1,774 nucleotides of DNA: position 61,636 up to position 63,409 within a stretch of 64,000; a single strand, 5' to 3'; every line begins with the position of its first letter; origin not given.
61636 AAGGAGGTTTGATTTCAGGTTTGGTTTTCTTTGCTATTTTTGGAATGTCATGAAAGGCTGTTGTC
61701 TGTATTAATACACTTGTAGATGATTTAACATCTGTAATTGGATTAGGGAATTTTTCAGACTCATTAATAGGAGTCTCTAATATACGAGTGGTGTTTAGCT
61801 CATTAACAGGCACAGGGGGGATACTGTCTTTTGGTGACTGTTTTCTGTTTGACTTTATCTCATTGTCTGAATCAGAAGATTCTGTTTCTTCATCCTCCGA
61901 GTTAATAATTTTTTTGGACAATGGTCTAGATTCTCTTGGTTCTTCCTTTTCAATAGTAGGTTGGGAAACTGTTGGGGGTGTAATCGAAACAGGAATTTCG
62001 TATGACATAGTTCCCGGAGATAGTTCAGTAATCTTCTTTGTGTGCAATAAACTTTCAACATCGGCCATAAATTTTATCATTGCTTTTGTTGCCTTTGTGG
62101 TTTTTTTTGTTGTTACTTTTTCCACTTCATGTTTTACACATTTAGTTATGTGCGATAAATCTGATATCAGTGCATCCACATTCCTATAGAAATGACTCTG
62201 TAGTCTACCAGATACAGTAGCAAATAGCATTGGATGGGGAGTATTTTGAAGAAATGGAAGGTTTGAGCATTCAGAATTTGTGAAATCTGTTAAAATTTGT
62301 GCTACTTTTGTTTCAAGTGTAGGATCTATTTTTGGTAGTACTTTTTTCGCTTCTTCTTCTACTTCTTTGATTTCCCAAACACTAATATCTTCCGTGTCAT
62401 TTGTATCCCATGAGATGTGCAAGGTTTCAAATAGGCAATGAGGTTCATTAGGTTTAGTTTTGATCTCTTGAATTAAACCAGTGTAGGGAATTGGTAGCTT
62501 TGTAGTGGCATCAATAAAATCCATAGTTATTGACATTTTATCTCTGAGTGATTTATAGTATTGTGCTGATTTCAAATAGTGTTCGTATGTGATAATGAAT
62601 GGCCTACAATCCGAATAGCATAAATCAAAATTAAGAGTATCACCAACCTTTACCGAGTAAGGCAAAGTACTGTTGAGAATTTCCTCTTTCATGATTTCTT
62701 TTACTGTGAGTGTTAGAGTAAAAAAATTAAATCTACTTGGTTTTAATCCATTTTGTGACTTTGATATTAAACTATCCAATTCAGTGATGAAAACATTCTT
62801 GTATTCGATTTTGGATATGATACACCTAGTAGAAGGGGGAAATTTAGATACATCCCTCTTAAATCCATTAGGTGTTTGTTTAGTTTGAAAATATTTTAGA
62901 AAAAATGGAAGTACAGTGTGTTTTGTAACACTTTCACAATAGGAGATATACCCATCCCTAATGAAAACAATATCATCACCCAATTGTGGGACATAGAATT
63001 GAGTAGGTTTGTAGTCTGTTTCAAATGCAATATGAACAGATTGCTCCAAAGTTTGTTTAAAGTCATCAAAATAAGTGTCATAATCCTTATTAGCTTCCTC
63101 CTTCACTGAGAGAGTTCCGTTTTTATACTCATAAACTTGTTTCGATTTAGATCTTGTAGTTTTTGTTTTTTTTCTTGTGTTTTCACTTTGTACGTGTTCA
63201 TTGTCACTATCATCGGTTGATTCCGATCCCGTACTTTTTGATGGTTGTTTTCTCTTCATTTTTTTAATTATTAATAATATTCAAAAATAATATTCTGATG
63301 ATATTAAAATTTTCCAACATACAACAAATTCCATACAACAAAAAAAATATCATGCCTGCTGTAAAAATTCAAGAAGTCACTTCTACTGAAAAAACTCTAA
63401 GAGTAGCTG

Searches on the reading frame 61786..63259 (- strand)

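Call 23: search_protein_families(library=pfam, proteins=[window:61786-63259:-], max_evalue=0.01)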
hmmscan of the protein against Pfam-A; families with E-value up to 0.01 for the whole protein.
window:61786-63259:- (491 aa): 2 families
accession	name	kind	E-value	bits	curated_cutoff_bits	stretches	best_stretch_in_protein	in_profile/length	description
PF25313.1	BRWD_AD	-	1.5e-05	25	40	1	259-305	20-67/72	BRWD/PHIP ancillary domain-like domain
PF25289.1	DUF7877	-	0.0053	17.6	27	0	347-402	50-109/115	Domain of unknown function (DUF7877)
